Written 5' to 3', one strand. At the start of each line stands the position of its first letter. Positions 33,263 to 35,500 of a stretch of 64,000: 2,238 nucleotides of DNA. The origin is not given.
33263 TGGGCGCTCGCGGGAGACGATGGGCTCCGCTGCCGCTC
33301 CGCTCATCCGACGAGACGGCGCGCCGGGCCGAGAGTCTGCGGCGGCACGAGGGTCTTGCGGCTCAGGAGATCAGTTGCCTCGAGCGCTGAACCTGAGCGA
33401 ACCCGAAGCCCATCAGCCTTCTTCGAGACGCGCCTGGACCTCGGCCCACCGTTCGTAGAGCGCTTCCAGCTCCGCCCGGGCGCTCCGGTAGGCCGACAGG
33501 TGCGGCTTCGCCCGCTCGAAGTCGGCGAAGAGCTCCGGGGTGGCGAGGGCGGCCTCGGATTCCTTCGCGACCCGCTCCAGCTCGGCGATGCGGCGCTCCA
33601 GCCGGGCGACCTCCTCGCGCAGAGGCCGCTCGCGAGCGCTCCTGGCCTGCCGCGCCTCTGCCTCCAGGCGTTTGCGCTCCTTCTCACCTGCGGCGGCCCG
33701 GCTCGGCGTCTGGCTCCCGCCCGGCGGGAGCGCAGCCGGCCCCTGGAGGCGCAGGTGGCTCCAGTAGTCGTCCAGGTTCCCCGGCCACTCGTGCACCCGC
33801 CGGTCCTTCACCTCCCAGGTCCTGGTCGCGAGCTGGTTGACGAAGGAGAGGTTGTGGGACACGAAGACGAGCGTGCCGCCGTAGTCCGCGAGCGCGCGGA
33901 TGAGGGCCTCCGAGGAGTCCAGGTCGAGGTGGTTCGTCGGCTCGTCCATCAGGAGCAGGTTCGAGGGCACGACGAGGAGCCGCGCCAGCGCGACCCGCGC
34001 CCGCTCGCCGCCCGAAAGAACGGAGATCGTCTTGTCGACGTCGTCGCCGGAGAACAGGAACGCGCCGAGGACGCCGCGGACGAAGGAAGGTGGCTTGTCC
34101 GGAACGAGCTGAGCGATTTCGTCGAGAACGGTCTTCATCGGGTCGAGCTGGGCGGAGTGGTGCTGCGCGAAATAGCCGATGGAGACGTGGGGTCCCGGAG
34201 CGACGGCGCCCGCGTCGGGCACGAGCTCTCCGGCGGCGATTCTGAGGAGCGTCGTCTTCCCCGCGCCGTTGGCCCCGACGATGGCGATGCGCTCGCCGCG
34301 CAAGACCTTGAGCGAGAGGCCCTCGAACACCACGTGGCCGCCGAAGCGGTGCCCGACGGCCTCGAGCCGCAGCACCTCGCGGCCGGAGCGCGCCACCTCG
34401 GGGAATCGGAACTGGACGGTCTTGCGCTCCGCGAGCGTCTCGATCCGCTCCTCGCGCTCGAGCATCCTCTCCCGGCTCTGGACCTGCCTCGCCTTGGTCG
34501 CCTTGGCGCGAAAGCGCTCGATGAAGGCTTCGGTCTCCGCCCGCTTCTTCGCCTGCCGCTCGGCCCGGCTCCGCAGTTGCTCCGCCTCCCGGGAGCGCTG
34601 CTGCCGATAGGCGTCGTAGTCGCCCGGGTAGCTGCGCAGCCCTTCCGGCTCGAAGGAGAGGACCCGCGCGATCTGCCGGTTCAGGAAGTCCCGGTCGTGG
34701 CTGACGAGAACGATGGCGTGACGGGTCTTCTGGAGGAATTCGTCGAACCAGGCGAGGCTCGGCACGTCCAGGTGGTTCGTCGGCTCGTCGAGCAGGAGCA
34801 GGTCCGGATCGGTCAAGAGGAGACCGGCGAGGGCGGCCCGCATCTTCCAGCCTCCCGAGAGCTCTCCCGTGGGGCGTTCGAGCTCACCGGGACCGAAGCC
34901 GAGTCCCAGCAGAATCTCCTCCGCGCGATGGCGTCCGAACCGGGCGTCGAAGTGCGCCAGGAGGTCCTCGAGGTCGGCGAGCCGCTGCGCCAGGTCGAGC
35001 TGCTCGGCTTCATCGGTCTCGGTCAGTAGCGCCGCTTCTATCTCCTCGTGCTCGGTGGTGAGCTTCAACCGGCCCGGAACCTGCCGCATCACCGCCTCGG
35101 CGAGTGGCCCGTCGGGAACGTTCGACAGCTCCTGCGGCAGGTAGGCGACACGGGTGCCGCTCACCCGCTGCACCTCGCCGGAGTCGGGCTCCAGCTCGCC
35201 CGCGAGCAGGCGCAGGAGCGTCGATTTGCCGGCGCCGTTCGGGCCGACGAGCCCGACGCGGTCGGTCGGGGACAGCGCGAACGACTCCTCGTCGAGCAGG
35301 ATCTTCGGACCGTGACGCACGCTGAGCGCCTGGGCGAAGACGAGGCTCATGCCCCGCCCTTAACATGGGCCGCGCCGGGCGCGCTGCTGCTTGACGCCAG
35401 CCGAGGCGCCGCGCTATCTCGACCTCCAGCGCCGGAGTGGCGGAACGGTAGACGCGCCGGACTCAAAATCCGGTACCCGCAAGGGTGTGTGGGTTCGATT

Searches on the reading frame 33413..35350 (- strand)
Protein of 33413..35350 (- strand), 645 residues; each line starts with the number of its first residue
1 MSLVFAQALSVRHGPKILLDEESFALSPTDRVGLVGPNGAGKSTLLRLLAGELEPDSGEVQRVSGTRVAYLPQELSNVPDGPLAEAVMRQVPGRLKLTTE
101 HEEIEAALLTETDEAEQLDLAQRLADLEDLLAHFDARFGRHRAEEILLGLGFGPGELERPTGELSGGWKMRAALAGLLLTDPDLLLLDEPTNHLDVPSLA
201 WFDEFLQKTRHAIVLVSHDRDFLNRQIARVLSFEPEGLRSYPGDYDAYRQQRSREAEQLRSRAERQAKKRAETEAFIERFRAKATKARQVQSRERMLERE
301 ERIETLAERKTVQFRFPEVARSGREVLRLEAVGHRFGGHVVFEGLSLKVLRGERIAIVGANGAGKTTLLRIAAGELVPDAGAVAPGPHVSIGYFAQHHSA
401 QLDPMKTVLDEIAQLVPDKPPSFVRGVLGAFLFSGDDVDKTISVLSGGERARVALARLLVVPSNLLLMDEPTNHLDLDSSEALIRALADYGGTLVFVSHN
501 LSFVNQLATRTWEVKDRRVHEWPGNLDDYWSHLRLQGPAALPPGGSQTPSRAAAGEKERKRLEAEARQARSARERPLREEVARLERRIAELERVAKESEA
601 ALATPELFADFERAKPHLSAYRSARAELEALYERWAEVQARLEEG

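Call 68: search_protein_families(library=pfam, max_evalue=0.00001, proteins=[window:33413-35350:-])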
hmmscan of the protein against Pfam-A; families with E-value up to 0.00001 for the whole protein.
window:33413-35350:- (645 aa): 8 families
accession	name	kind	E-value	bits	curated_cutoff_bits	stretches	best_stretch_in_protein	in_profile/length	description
PF00005.33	ABC_tran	-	2.2e-51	174.5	25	2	343-473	2-137/137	ABC transporter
PF12848.13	ABC_tran_Xtn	-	1.3e-20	73.7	25.9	1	235-315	5-84/85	ABC transporter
PF13304.12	AAA_21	-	4.7e-20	73.3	27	0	33-69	3-45/304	AAA domain, putative AbiEii toxin, Type IV TA system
PF16326.10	ABC_tran_CTD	-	6.6e-10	39.5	32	1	577-638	6-67/69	ABC transporter C-terminal domain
PF13191.12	AAA_16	-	1.1e-07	33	32.6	0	34-138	29-124/167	AAA ATPase domain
PF13555.12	AAA_29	-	1.2e-07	31.8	27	0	20-46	13-39/61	P-loop containing region of AAA domain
PF02463.25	SMC_N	-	3.4e-07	30.4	40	0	443-491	135-187/220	RecF/RecN/SMC N terminal domain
PF13401.12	AAA_22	-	4.4e-07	30.7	27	0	34-67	10-33/130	AAA domain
